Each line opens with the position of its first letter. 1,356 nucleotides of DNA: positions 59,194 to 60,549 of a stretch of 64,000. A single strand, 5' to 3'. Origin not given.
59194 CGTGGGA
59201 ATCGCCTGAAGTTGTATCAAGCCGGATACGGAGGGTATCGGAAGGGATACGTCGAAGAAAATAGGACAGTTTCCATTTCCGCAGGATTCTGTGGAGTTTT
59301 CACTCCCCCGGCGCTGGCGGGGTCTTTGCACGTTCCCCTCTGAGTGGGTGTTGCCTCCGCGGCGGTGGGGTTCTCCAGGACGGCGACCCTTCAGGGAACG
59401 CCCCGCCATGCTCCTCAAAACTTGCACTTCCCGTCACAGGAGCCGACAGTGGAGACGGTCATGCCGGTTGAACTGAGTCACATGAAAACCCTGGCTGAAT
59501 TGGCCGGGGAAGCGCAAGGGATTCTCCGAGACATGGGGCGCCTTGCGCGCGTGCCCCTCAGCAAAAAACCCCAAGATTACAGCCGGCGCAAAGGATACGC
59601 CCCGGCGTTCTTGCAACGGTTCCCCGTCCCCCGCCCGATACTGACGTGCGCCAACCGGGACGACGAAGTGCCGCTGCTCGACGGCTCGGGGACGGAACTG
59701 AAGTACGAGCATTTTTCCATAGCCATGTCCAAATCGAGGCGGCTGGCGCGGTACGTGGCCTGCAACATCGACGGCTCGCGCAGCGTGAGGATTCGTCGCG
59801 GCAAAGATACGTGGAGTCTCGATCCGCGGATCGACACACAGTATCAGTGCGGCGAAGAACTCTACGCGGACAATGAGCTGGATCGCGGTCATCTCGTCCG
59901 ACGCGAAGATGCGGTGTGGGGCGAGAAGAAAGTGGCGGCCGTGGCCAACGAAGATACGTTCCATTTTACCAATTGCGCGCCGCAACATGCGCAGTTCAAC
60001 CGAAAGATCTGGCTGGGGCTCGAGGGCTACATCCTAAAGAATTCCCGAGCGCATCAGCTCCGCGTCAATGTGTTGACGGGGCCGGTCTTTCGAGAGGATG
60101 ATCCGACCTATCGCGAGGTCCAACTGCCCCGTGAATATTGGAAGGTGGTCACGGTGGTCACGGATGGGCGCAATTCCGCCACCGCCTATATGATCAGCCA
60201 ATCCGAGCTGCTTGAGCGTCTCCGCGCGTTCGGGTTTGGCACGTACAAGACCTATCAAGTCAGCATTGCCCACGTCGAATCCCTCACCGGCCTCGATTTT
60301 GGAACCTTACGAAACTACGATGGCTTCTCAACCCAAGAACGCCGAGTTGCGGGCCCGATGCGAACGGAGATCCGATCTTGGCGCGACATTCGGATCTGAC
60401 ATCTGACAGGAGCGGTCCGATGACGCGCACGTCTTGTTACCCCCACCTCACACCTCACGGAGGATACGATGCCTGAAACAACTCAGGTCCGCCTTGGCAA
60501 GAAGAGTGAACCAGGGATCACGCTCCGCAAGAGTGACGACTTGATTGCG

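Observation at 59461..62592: Leaderless non-specific nuclease paired with a leaderless kexin-like S8 protease: candidate protease-gated nuclease cassette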

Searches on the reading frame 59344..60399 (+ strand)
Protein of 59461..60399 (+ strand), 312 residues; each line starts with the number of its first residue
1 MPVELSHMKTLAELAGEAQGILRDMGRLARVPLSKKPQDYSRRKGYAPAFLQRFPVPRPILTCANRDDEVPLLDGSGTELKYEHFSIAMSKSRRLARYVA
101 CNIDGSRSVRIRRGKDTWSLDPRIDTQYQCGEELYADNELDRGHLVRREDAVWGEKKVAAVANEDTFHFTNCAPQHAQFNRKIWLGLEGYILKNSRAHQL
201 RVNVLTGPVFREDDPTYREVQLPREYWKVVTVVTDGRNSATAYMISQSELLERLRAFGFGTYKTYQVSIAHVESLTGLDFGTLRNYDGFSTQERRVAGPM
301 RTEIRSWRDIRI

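Call 3: search_protein_families(library=pfam, proteins=[window:59461-60399:+], max_evalue=0.01)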
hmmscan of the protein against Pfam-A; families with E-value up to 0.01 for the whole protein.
window:59461-60399:+ (312 aa): 1 family
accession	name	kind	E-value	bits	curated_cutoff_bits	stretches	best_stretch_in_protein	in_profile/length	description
PF01223.29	Endonuclease_NS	-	3.8e-52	177.6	23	1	75-282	14-218/223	DNA/RNA non-specific endonuclease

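Call 4: search_protein_families(library=padloc, proteins=[window:59461-60399:+], max_evalue=0.01)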
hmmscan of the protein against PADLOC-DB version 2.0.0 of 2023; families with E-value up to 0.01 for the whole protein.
window:59461-60399:+ (312 aa): 0 families

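Call 5: search_protein_families(library=ncbifam, proteins=[window:59461-60399:+], max_evalue=0.01)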
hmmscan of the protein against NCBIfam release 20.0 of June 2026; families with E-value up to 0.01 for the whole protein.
window:59461-60399:+ (312 aa): 0 families

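Call 6: find_homologous_proteins(query=window:59461-60399:+)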
Query window:59461-60399:+ (312 aa): 2537 proteins with E <= 0.001 among 5565 candidates; the best 120 are listed.
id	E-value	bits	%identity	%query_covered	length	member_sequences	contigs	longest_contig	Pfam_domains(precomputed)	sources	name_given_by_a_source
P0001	1.4e-210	716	100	100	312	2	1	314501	PF01223.30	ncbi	-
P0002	7.6e-148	510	71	100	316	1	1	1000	PF01223.30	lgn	-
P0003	2.7e-147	508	72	100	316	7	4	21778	PF01223.30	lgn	-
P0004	1.3e-145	502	70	100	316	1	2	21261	PF01223.30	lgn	-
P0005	3.2e-142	491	69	100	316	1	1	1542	PF01223.30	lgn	-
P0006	1.2e-141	489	69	100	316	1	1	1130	PF01223.30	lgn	-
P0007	1.7e-140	486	69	100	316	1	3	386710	PF01223.30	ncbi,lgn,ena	-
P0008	4.1e-140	484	68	100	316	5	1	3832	PF01223.30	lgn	-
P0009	4.5e-140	484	68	100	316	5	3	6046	PF01223.30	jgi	jgi:endonuclease G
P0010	1.8e-139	482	68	100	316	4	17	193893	PF01223.30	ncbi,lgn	ncbi:MAG: DNA/RNA non-specific endonuclease [Nitrospiraceae bacterium]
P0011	2.5e-139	482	68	100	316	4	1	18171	PF01223.30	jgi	jgi:endonuclease G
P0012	1.0e-138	480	68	100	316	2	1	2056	PF01223.30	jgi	jgi:endonuclease G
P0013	1.1e-137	476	67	100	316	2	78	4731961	PF01223.30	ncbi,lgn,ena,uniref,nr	ncbi:hypothetical protein DNFV4_04011 [Nitrospira tepida]|uniref:Endonuclease n=1 Tax=Nitrospira tep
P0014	3.7e-137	475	67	100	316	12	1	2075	PF01223.30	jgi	jgi:endonuclease G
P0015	5.7e-137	474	67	100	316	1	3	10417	PF01223.30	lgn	-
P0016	7.4e-136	470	66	100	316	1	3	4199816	PF01223.30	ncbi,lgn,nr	ncbi:endonuclease [Nitrospira sp.]|nr:endonuclease [Nitrospira sp.]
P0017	3.5e-135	468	67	99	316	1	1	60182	PF01223.30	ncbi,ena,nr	ncbi:MAG: hypothetical protein A4E19_20765 [Nitrospira sp. SG-bin1]|nr:MAG: hypothetical protein A4E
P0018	4.1e-131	455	64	100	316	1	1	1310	PF01223.30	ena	-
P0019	1.9e-129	449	65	99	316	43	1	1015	PF01223.30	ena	-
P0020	5.3e-120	418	62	99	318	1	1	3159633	PF01223.30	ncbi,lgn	ncbi:MAG: DNA/RNA non-specific endonuclease [Nitrospiraceae bacterium]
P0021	1.3e-114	401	59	100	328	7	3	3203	PF01223.30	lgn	-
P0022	1.6e-113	397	57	100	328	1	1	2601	PF01223.30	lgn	-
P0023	8.2e-108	378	57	100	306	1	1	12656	PF01223.30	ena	-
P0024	1.7e-107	377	56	100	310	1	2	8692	PF01223.30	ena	-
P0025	2.4e-107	377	61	90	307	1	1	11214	PF01223.30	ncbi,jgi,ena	jgi:endonuclease G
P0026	1.1e-106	375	55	100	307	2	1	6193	PF01223.30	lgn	-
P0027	3.3e-106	373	56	100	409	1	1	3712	PF01223.30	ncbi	-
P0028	3.5e-106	373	57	99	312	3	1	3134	PF01223.30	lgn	-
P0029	1.1e-105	371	58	91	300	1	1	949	PF01223.30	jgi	jgi:endonuclease G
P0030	6.8e-105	369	57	100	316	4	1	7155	PF01223.30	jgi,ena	-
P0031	1.6e-104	368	58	88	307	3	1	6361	PF01223.30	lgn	-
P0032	3.1e-104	367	54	100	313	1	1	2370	PF01223.30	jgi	jgi:endonuclease G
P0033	4.7e-104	366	56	100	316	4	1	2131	PF01223.30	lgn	-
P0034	4.5e-103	363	55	99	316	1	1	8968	PF01223.30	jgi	jgi:endonuclease G, mitochondrial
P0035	1.3e-102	361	55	100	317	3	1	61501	PF01223.30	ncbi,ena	-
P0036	1.3e-101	358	54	100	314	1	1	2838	PF01223.30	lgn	-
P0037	1.6e-101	358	52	100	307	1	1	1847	PF01223.30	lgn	-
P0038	2.4e-101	357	54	100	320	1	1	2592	PF01223.30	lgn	-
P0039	4.4e-101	356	54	99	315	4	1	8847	PF01223.30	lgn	-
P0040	2.6e-100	354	54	100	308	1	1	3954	PF01223.30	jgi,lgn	-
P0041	7.6e-100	352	53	99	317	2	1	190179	PF01223.30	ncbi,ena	-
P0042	1.0e-99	352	54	99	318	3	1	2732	PF01223.30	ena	-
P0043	1.4e-99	351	55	100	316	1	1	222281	PF01223.30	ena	-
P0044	3.7e-99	350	54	99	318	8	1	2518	PF01223.30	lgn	-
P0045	4.5e-99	350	59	88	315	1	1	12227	PF01223.30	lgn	-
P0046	4.6e-99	350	53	99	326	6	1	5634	PF01223.30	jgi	jgi:endonuclease G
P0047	4.6e-99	350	55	98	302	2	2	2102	PF01223.30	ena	-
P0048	6.1e-99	349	53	99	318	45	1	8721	PF01223.30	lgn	-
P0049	6.6e-99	349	53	99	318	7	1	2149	PF01223.30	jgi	jgi:endonuclease G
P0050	6.8e-99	349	53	99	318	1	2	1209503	PF01223.30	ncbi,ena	-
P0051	1.3e-98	348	53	100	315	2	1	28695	PF01223.30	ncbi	ncbi:MAG: DNA/RNA non-specific endonuclease [Burkholderiales bacterium]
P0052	1.6e-98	348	53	99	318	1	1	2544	PF01223.30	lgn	-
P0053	2.5e-98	347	54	98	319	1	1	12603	PF01223.30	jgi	jgi:endonuclease G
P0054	4.3e-98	346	54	100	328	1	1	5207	PF01223.30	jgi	jgi:endonuclease G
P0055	7.2e-98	346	57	90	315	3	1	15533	PF01223.30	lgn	-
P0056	1.6e-97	344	53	99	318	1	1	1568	PF01223.30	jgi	-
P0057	2.6e-97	344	53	99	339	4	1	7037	PF01223.30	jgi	jgi:endonuclease G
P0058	6.9e-97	342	55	98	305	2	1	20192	PF01223.30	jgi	-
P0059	7.4e-97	342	54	93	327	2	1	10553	PF01223.30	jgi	jgi:endonuclease G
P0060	4.3e-96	340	53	99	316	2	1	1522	PF01223.30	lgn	-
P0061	5.6e-96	339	52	99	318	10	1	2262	PF01223.30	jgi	jgi:endonuclease G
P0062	6.2e-96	339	53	99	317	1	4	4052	PF01223.30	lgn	-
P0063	8.7e-96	339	53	99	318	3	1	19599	PF01223.30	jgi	jgi:endonuclease G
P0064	9.4e-96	339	53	99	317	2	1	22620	PF01223.30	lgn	-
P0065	1.3e-95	338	57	88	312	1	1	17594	PF01223.30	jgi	jgi:endonuclease G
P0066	1.4e-95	338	54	99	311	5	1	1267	PF01223.30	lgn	-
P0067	2.1e-95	338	52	99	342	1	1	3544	PF01223.30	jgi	jgi:endonuclease G, mitochondrial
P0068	2.3e-95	337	53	99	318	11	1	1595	PF01223.30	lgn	-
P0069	3.8e-95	337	55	93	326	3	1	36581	PF01223.30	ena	-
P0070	3.9e-95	337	53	99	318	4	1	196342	PF01223.30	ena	-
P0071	4.8e-95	336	52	99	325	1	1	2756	PF01223.30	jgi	-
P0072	5.5e-95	336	52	99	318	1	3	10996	PF01223.30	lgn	-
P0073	8.5e-95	336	52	99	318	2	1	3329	PF01223.30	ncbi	-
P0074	1.2e-94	335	58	88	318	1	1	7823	PF01223.30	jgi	jgi:endonuclease G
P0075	1.6e-94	335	77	61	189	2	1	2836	PF01223.30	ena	-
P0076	2.0e-94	334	53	99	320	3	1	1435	PF01223.30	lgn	-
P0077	3.6e-94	333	51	99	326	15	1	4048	PF01223.30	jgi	jgi:endonuclease G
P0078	4.3e-94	333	53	100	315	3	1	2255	PF01223.30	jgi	jgi:endonuclease G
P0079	8.8e-94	332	56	87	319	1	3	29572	PF01223.30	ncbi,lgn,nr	ncbi:MAG: DNA/RNA non-specific endonuclease [Pseudomonadota bacterium]|nr:DNA/RNA non-specific endon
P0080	1.0e-93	332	57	85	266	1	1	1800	PF01223.30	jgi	jgi:endonuclease G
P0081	1.3e-93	332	52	100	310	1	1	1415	PF01223.30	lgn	-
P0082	1.6e-93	331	51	99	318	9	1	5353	PF01223.30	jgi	jgi:endonuclease G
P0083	2.1e-93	331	53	99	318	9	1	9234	PF01223.30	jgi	-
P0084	2.7e-93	331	52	100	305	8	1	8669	PF01223.30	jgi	jgi:endonuclease G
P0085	5.3e-93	330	58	88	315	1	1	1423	PF01223.30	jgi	jgi:endonuclease G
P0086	1.0e-92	329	51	98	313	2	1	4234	PF01223.30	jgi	jgi:endonuclease G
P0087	1.1e-92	329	58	87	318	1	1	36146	PF01223.30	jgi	-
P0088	1.1e-92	329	57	88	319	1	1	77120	PF01223.30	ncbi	ncbi:MAG: DNA/RNA non-specific endonuclease [Burkholderiales bacterium]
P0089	1.3e-92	328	56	90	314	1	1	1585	PF01223.30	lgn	-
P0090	4.9e-92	326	56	88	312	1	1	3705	PF01223.30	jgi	jgi:endonuclease G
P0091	1.3e-91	325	54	89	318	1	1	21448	PF01223.30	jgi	jgi:endonuclease G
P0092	8.7e-91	322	53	93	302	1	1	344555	PF01223.30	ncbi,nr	ncbi:MAG: DNA/RNA non-specific endonuclease [Candidatus Didemnitutus sp.]|nr:DNA/RNA non-specific en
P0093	2.2e-90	321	54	91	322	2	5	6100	PF01223.30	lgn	-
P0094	2.5e-90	321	52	98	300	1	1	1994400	PF01223.30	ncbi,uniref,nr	ncbi:DNA/RNA non-specific endonuclease [Corallococcus exiguus]|uniref:DNA/RNA non-specific endonucle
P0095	1.5e-89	318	55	88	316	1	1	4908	PF01223.30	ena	-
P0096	2.8e-89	317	54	90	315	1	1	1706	PF01223.30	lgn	-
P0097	3.1e-89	317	56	88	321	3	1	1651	PF01223.30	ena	-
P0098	1.8e-88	315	50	98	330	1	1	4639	PF01223.30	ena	-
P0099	2.1e-88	315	56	88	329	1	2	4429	PF01223.30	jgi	jgi:endonuclease G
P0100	2.9e-88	314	55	88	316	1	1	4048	PF01223.30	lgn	-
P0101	6.3e-88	313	52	88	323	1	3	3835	PF01223.30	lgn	-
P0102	9.8e-88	312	51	91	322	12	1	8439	PF01223.30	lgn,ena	-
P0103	1.1e-87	312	53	88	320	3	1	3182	PF01223.30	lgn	-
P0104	1.1e-87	312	51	91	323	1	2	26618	PF01223.30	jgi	jgi:endonuclease G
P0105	8.5e-87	309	53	88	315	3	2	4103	PF01223.30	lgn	-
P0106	1.1e-86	309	50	99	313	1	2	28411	PF01223.30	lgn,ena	-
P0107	1.2e-86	309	51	88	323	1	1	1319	PF01223.30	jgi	jgi:endonuclease G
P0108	1.8e-86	308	59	76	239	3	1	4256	PF01223.30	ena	-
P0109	2.1e-86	308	54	92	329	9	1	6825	PF01223.30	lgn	-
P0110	2.1e-86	308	48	100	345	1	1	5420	PF01223.30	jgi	jgi:endonuclease G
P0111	4.7e-86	307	51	91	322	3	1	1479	PF01223.30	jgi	jgi:endonuclease G, mitochondrial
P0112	4.9e-86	307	51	91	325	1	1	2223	PF01223.30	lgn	-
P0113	7.4e-86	306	50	100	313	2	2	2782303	PF01223.30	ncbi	ncbi:DNA/RNA non-specific endonuclease [Azospirillum palustre]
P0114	7.6e-86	306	55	88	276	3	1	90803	PF01223.30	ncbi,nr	ncbi:DNA/RNA non-specific endonuclease [Peribacillus faecalis]|nr:DNA/RNA non-specific endonuclease 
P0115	9.2e-86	306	53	93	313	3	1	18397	PF01223.30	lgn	-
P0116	1.1e-85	306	52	91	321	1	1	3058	PF01223.30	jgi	jgi:endonuclease G, mitochondrial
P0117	1.2e-85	305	50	91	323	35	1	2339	PF01223.30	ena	-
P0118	1.5e-85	305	51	95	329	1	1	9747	PF01223.30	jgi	jgi:endonuclease G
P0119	2.0e-85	305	51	88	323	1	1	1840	PF01223.30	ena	-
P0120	3.8e-85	304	52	91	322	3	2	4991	PF01223.30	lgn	-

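Call 14: find_related_loci(query=A2, collection=metagenome_contigs, flank=6000)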
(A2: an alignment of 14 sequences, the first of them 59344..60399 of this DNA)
Query A2 (351 aa) in metagenome_contigs; peptide patterns used: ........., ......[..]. (x = any residue, [..] = any of these).
600 stretches matched a pattern (row limit reached: there are more); 540 encode a relative of the query (tblastn E <= 1e-3); the best 80 are kept; 80 distinct loci.
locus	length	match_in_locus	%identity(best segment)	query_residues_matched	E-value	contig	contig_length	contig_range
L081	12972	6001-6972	67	27-351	5e-141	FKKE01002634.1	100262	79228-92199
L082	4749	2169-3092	57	41-351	4e-111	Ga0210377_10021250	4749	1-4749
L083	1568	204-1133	53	42-351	2e-109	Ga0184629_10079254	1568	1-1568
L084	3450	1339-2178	56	71-351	4e-102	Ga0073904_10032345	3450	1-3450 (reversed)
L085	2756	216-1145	52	42-351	3e-102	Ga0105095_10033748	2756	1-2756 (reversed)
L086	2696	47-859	56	79-351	3e-100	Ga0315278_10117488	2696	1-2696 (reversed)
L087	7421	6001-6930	53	42-351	6e-97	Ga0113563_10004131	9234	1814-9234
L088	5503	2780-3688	53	41-346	4e-96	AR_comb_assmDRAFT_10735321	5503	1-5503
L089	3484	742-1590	50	69-351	1e-92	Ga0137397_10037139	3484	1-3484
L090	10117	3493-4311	51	79-351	2e-90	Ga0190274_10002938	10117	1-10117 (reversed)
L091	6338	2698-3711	45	21-351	5e-90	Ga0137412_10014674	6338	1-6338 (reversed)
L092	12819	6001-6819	50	79-351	2e-89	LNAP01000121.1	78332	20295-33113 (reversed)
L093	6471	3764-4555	55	78-338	1e-88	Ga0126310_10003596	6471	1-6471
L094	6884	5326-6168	50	71-351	6e-89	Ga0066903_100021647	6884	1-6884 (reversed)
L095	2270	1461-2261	53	79-351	5e-91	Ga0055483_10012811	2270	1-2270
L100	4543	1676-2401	57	82-326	3e-86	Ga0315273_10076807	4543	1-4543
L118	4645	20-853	51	76-351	1e-83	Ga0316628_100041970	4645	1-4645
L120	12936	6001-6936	48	37-351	1e-83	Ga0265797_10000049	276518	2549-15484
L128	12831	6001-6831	49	78-341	7e-83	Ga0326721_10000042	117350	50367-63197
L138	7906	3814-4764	48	34-351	3e-82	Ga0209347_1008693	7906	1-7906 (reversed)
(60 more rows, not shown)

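Call 19: search_protein_families(library=pfam, proteins=[L092:2952-5798:+, L092:6819-8447:+, L089:1590-3260:+, L094:2294-3976:+, L120:7183-8232:+, L120:8243-9007:+, L120:8959-10104:+, L118:887-2509:+, L118:2894-4498:+, L128:4870-6858:+], max_evalue=0.01)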
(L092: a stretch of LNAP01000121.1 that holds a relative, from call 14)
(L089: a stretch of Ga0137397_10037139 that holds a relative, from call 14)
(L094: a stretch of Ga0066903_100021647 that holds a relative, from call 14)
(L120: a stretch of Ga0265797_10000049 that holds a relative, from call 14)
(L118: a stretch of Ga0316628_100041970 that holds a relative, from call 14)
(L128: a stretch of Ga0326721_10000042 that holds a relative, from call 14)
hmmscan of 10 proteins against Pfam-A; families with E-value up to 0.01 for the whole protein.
L092:2952-5798:+ (948 aa): 3 families
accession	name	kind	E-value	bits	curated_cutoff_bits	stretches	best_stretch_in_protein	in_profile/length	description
PF00082.27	Peptidase_S8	-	2.3e-28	99.8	21.8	1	169-395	1-259/288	Subtilase family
PF13365.12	Trypsin_2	-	3.3e-13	51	27.6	1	711-907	1-139/144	Trypsin-like peptidase domain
PF00089.32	Trypsin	-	0.0044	17.3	20.6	0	704-918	19-198/220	Trypsin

L092:6819-8447:+ (542 aa): 3 families
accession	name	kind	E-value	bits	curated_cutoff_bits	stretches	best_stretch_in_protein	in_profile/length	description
PF13365.12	Trypsin_2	-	4.4e-17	63.6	27.6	1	333-501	1-144/144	Trypsin-like peptidase domain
PF20308.4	TPR-S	-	1.7e-07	32.2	27.6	1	63-161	15-101/102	Tetratricopeptide Repeats-Sensor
PF13281.12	MAP3K_TRAF_bd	-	0.0054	16.2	24.1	1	84-163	192-265/371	MAP3K TRAFs-binding domain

L089:1590-3260:+ (556 aa): 4 families
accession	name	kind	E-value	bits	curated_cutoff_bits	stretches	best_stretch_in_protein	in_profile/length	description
PF13365.12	Trypsin_2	-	1.8e-17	64.8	27.6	1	347-518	1-144/144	Trypsin-like peptidase domain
PF20308.4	TPR-S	-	1.4e-05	26.1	27.6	1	77-174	15-101/102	Tetratricopeptide Repeats-Sensor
PF00089.32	Trypsin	-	0.00098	19.4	20.6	1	364-522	34-198/220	Trypsin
PF14559.12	TPR_19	-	0.0084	16.9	25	0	71-115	17-60/68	Tetratricopeptide repeat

L094:2294-3976:+ (560 aa): 1 family
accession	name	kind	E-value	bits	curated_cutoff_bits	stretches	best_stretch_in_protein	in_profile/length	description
PF00082.27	Peptidase_S8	-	1.4e-28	100.5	21.8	1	169-421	1-273/288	Subtilase family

L120:7183-8232:+ (349 aa): 0 families

L120:8243-9007:+ (254 aa): 0 families

L120:8959-10104:+ (381 aa): 3 families
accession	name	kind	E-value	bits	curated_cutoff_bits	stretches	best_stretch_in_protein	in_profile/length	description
PF02868.21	Peptidase_M4_C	-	7.4e-55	185.7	24.4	1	211-380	1-165/165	Thermolysin metallopeptidase, alpha-helical domain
PF01447.24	Peptidase_M4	-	1.1e-27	97.8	22.4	1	126-208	63-145/145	Thermolysin metallopeptidase, catalytic domain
PF16485.10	PLN_propep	-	6.8e-05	23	28.1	1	35-60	3-28/43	Protealysin propeptide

L118:887-2509:+ (540 aa): 4 families
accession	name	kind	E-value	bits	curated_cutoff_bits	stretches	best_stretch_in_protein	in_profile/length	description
PF13365.12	Trypsin_2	-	2.2e-17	64.6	27.6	1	341-503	1-144/144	Trypsin-like peptidase domain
PF20308.4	TPR-S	-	2.3e-15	57.5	27.6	1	63-177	2-102/102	Tetratricopeptide Repeats-Sensor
PF13281.12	MAP3K_TRAF_bd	-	5.9e-11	42.4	24.1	1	78-255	171-343/371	MAP3K TRAFs-binding domain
PF14559.12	TPR_19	-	0.0013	19.5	25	0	75-114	19-59/68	Tetratricopeptide repeat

L118:2894-4498:+ (534 aa): 11 families
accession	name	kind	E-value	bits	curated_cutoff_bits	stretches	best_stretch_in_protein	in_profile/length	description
PF13671.12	AAA_33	-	2.3e-06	28.4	27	1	335-474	2-124/143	AAA domain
PF13238.12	AAA_18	-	2.9e-06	28.2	29.4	1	335-473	1-116/128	AAA domain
PF08433.16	KTI12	-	1.6e-05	25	22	1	335-473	4-124/271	Chromatin associated protein KTI12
PF01591.24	6PF2K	-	1.6e-05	24.8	27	1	329-474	10-152/223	6-phosphofructo-2-kinase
PF13676.11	TIR_2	-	2.9e-05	25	28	1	14-114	10-109/122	TIR domain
PF01637.24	ATPase_2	-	0.00041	20.7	33.2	0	316-391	5-78/225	ATPase domain predominantly from Archaea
PF13191.12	AAA_16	-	0.00059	20.8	32.6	1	317-424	7-119/167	AAA ATPase domain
PF06414.18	Zeta_toxin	-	0.0006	19.7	22.3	1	328-358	12-42/199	Zeta toxin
PF20720.3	nSTAND3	-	0.00076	19.7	27.2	1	330-378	15-60/155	Novel STAND NTPase 3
PF24883.2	NPHP3_N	-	0.0013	19.4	24.8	1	330-372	20-60/164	Nephrocystin 3, N-terminal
PF01202.28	SKI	-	0.0025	18.4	22.1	0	342-470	2-107/159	Shikimate kinase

L128:4870-6858:+ (662 aa): 2 families
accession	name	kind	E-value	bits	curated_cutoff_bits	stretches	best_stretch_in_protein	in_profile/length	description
PF01223.29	Endonuclease_NS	-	2.4e-50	171.7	23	1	418-634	15-218/223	DNA/RNA non-specific endonuclease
PF13365.12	Trypsin_2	-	1.3e-21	78.3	27.6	1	153-301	1-144/144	Trypsin-like peptidase domain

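Call 23: find_encoding_contigs(protein=P0013, flank=7000, max_places=3)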
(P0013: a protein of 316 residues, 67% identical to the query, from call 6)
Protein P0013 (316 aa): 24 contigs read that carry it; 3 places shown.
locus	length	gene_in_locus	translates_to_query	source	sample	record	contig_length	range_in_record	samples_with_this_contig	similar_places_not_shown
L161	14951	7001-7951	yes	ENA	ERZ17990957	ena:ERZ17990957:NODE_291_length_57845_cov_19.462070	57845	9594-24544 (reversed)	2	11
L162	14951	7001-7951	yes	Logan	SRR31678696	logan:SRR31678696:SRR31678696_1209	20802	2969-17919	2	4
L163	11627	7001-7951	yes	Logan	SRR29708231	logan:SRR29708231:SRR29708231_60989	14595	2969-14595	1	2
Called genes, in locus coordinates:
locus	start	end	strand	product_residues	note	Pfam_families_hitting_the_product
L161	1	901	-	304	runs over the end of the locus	PF01582:TIR (weak), PF13676:TIR_2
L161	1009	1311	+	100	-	-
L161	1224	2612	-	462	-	PF13676:TIR_2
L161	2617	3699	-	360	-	-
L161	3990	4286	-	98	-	PF13271:DUF4062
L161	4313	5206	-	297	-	PF01510:Amidase_2, PF08239:SH3_3 (weak)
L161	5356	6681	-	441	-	PF03219:TLC (faint), PF07690:MFS_1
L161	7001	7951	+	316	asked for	PF01223:Endonuclease_NS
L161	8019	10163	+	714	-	PF00082:Peptidase_S8, PF01483:P_proprotein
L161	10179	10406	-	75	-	-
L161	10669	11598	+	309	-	PF04972:BON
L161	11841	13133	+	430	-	PF05977:MFS_3, PF07690:MFS_1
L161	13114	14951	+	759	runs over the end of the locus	PF14742:GDE_N_bis, PF06202:GDE_C, PF22422:MGH1-like_GH, PF17389:Bac_rhamnosid6H (weak)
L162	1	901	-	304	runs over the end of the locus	PF01582:TIR (weak), PF13676:TIR_2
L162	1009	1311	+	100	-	-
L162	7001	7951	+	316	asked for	PF01223:Endonuclease_NS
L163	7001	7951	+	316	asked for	PF01223:Endonuclease_NS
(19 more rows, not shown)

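Call 24: find_encoding_contigs(protein=P0016, flank=7000, max_places=3)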
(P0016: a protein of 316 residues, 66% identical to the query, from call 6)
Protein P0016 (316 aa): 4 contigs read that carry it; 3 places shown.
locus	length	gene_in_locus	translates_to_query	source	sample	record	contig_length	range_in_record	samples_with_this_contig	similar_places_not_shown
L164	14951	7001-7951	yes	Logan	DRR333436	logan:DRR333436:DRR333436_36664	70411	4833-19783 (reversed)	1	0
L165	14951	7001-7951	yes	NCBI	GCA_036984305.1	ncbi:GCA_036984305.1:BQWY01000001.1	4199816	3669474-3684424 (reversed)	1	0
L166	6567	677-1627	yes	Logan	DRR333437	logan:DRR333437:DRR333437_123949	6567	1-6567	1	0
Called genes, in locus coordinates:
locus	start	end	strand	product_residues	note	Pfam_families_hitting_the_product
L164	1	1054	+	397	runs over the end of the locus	PF17785:PUA_3, PF10672:Methyltrans_SAM, PF03602:Cons_hypoth95, PF05175:MTS (weak), PF13847:Methyltransf_31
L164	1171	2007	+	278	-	PF00656:Peptidase_C14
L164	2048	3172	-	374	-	PF01734:Patatin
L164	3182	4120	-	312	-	-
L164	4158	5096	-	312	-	PF01510:Amidase_2, PF08239:SH3_3 (weak)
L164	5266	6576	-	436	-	PF07690:MFS_1, PF03219:TLC (weak)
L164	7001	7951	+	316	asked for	PF01223:Endonuclease_NS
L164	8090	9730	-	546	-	PF02878:PGM_PMM_I, PF02879:PGM_PMM_II, PF02880:PGM_PMM_III, PF00408:PGM_PMM_IV (weak)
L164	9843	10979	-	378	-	-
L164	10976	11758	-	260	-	PF01904:DUF72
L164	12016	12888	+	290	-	PF04972:BON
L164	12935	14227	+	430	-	PF05977:MFS_3, PF07690:MFS_1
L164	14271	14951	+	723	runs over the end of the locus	PF14742:GDE_N_bis, PF22422:MGH1-like_GH, PF17389:Bac_rhamnosid6H (weak), PF06202:GDE_C (weak)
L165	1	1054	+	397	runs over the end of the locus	PF17785:PUA_3, PF10672:Methyltrans_SAM, PF03602:Cons_hypoth95, PF05175:MTS (weak), PF13847:Methyltransf_31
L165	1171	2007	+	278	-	PF00656:Peptidase_C14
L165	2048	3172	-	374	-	PF01734:Patatin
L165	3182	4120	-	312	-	-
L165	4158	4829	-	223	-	PF01510:Amidase_2, PF08239:SH3_3 (weak)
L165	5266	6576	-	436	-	PF07690:MFS_1, PF03219:TLC (weak)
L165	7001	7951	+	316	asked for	PF01223:Endonuclease_NS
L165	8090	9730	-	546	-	PF02878:PGM_PMM_I, PF02879:PGM_PMM_II, PF02880:PGM_PMM_III, PF00408:PGM_PMM_IV (weak)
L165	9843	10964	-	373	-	-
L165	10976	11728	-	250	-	PF01904:DUF72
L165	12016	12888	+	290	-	PF04972:BON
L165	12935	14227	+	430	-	PF05977:MFS_3, PF07690:MFS_1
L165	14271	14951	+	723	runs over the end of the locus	PF14742:GDE_N_bis, PF22422:MGH1-like_GH, PF17389:Bac_rhamnosid6H (weak), PF06202:GDE_C (weak)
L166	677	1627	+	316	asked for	PF01223:Endonuclease_NS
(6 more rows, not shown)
